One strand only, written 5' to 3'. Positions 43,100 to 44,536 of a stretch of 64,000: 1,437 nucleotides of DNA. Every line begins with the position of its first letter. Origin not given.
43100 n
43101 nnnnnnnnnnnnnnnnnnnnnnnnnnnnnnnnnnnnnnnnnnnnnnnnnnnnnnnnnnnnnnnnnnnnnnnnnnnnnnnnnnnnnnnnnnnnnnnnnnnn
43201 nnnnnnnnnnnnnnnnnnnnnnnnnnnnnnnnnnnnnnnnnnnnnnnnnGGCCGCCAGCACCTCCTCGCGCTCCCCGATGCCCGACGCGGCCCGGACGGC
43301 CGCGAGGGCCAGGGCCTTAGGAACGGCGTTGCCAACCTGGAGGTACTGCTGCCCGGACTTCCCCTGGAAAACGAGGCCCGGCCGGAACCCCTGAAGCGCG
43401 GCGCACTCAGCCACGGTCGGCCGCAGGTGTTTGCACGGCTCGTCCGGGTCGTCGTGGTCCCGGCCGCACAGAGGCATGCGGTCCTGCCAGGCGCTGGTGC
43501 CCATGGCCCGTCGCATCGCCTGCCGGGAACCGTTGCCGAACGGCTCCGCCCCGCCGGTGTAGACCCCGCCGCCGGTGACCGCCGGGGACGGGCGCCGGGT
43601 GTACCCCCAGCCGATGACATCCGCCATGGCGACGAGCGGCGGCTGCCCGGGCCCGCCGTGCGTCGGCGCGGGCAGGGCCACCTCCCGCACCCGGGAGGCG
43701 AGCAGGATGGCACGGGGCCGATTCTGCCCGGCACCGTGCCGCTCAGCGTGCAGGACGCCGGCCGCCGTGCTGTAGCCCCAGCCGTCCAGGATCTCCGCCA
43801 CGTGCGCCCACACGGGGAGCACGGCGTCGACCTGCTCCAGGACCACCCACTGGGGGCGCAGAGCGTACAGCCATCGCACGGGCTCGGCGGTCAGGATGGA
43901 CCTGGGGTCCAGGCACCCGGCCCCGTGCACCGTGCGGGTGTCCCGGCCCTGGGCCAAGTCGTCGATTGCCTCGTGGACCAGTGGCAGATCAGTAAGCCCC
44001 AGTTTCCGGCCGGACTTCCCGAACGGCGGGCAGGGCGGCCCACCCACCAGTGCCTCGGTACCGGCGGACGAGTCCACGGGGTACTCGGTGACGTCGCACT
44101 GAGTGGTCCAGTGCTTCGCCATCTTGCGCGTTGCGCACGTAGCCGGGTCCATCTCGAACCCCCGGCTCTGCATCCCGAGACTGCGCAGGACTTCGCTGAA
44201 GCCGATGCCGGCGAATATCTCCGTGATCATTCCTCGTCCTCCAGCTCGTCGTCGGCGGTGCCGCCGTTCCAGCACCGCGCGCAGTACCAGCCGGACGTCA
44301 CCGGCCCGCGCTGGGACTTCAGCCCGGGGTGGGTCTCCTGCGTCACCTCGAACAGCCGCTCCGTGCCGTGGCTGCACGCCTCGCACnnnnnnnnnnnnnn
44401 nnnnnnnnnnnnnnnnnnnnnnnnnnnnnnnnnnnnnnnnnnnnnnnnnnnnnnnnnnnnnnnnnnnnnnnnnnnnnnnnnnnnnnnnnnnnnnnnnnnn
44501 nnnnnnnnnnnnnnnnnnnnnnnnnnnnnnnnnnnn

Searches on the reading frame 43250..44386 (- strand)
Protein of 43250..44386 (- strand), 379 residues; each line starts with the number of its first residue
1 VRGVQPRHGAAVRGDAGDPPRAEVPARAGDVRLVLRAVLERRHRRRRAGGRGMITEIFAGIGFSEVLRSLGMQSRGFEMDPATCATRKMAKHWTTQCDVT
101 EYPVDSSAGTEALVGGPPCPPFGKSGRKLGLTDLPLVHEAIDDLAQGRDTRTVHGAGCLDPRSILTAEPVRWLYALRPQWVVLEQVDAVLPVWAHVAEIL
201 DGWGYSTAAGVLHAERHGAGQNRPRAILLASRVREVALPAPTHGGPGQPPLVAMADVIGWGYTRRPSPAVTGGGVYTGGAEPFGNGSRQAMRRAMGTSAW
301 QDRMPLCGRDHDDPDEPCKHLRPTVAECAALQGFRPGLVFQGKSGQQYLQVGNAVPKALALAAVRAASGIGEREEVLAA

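Call 89: search_protein_families(library=pfam, proteins=[window:43250-44386:-], max_evalue=0.001)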
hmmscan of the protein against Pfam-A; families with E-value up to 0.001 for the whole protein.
window:43250-44386:- (379 aa): 1 family
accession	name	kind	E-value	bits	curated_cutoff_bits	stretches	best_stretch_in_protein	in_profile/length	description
PF00145.23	DNA_methylase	-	3.5e-18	66.6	22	1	157-234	82-164/324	C-5 cytosine-specific DNA methylase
